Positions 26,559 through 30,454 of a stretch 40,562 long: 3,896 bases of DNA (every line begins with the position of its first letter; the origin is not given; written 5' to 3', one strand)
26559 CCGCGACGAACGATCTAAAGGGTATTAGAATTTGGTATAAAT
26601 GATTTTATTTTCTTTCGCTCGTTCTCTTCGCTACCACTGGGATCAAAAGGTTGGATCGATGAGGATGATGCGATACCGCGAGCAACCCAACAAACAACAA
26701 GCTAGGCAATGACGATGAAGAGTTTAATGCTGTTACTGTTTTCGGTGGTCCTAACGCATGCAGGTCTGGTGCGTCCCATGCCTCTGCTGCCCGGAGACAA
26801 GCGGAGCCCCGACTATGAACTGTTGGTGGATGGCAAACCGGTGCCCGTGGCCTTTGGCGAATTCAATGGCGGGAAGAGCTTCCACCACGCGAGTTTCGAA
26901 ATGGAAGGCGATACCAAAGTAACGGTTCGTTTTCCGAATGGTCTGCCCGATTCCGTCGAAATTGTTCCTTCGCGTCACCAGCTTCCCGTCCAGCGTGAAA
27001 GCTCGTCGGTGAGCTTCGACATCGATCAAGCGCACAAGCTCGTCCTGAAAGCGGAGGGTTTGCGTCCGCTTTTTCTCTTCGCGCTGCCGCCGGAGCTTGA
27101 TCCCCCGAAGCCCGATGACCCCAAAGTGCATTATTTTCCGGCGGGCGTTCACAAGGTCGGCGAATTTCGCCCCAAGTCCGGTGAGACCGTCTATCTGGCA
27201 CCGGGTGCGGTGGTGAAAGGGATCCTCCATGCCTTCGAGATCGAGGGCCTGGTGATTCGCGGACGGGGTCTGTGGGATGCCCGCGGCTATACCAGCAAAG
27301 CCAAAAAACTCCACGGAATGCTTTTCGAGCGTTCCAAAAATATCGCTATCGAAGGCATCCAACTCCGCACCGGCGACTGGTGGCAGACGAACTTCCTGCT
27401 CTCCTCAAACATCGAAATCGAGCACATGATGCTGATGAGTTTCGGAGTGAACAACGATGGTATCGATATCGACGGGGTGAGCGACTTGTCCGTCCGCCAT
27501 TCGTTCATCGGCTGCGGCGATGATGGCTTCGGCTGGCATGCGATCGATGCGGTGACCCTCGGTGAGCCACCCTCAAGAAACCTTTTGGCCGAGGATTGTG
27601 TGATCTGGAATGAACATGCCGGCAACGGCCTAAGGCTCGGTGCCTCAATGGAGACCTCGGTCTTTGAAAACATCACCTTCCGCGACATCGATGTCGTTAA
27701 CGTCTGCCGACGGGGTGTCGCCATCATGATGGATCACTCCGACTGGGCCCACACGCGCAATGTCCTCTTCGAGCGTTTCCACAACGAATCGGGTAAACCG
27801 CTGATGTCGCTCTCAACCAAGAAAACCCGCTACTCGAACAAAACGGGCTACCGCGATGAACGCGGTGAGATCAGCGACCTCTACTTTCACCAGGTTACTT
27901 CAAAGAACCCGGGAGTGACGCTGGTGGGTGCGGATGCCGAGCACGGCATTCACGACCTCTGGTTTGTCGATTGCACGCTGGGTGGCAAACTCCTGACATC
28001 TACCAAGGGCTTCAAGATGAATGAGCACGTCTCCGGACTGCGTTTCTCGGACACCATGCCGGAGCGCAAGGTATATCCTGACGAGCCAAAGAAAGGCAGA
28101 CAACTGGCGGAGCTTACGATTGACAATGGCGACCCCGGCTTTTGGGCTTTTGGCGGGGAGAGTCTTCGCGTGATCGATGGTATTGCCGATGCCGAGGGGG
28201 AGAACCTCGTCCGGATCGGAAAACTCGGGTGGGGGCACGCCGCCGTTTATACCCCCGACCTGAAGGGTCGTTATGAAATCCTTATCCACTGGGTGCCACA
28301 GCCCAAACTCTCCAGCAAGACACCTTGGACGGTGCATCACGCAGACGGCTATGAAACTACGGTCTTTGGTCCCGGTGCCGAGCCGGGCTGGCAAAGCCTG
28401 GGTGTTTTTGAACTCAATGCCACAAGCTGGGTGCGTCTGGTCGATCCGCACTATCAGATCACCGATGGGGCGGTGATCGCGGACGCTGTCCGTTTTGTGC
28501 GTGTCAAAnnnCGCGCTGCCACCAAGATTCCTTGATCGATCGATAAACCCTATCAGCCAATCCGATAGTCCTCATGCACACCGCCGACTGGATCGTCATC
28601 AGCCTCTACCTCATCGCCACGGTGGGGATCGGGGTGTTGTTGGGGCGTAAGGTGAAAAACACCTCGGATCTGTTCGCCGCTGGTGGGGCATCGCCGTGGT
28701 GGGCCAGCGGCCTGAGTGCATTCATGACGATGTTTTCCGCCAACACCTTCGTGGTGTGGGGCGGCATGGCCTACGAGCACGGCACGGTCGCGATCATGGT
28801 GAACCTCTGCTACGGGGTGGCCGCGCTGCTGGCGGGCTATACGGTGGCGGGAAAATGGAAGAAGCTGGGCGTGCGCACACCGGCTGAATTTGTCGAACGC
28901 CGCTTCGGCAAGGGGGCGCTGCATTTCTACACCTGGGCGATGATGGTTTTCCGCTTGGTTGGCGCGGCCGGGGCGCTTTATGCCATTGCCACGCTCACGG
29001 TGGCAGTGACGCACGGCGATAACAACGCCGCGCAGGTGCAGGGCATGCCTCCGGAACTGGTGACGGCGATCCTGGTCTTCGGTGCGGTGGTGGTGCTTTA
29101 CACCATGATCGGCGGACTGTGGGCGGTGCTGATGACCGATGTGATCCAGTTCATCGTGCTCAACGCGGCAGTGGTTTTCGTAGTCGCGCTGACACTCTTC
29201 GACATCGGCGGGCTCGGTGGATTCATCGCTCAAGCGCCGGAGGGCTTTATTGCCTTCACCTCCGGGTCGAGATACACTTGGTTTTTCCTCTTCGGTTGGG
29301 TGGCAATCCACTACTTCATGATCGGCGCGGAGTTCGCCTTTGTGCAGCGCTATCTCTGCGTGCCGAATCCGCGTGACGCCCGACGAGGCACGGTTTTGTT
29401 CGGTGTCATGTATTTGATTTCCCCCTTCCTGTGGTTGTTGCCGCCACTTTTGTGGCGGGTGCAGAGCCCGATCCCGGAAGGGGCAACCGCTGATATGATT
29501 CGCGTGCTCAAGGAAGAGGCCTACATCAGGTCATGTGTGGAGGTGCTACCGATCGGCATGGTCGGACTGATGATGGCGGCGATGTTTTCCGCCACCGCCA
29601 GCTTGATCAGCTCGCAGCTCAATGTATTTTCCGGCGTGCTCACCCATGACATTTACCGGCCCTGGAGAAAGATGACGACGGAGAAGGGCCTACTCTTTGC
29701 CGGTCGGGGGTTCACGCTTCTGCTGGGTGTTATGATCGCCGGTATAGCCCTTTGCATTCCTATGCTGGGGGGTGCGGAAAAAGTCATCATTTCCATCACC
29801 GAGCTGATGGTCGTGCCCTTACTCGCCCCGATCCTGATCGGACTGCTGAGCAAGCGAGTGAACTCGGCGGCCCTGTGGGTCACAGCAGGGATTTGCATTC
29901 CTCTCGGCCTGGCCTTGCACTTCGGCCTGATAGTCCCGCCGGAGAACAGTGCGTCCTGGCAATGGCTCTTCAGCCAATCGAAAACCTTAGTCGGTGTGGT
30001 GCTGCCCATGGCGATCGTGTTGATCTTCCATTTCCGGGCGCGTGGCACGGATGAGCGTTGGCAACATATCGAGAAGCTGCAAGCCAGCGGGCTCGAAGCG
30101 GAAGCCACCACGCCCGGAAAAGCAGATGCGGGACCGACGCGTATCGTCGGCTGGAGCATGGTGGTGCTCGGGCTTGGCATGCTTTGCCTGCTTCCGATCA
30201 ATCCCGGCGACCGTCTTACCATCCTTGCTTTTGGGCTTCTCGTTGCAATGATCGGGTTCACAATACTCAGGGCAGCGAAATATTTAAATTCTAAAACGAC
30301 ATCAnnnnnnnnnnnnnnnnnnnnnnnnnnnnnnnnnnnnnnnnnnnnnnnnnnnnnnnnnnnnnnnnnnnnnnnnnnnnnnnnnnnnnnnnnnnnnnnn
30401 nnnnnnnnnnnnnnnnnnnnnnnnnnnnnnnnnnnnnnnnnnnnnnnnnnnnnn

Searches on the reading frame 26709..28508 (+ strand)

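Call 39: search_protein_families(library=ncbifam, proteins=[window:26709-28508:+], max_evalue=0.1)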
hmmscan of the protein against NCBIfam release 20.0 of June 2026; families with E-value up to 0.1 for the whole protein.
window:26709-28508:+ (600 aa): 4 families
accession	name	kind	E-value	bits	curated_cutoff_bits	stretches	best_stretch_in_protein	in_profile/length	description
NF049892.1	AlphdgalacturondseBT4155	equivalog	2e-09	36.7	800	1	200-402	205-408/454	alpha-d-galacturonidase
NF051861.1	PolglcturonPglBAgro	equivalog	2.7e-08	33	600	1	202-361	126-282/437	polygalacturonase PglB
NF049899.1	RhamgalacuronBT4153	equivalog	0.00016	20.5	650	1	207-330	188-316/432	rhamnogalacturonidase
NF049898.1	RhamgalacuronBT4146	equivalog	0.0023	16.7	500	1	182-273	105-202/445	rhamnogalacturonidase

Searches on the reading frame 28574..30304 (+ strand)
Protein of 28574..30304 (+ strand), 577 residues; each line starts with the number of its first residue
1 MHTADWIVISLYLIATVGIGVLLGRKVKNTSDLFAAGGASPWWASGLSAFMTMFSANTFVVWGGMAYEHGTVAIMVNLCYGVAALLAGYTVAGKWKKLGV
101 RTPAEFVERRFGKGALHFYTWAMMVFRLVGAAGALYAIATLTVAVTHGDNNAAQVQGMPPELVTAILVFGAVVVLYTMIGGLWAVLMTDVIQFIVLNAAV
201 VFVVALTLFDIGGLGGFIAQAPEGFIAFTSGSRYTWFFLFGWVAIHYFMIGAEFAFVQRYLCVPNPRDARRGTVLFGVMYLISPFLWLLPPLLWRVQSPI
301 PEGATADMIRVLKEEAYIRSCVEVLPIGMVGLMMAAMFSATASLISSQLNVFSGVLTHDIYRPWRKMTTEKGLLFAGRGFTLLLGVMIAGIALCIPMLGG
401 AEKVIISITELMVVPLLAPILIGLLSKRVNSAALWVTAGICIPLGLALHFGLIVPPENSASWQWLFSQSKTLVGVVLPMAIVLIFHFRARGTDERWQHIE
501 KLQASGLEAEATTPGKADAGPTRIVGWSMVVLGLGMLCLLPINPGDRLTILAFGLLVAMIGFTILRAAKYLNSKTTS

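Call 39: search_protein_families(library=ncbifam, proteins=[window:28574-30304:+], max_evalue=0.1)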
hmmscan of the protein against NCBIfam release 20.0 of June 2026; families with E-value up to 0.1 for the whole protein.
window:28574-30304:+ (577 aa): 9 families
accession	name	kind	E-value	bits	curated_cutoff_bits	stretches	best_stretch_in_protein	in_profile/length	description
TIGR00813.1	sss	superfamily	4.8e-46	157.6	184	1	34-433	2-403/411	sodium/solute symporter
NF007790.0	PRK10484.1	equivalog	1.6e-28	99.8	401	1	13-449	15-452/527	solute:sodium symporter family transporter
TIGR02121.1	Na_Pro_sym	equivalog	4e-11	42.3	515.5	1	7-390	5-380/488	sodium/proline symporter PutP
TIGR02119.1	panF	equivalog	8.2e-07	28.4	328.05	1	11-432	9-421/471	sodium/pantothenate symporter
TIGR03648.1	Na_symport_lg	subfamily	1.2e-05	23.9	320.75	2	324-490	357-531/547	VC_2705 family sodium/solute symporter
NF009135.0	PRK12488.1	subfamily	1.3e-05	24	850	1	9-209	38-227/549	cation/acetate symporter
NF011948.0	PRK15419.1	equivalog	9.3e-05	21.5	955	1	7-393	9-389/502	sodium/proline symporter PutP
NF006903.2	PRK09395.1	subfamily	0.00033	19.2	750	1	8-210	40-231/552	cation/acetate symporter ActP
TIGR02711.1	symport_actP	equivalog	0.0011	17.8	1099.25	1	7-206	36-224/549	cation/acetate symporter ActP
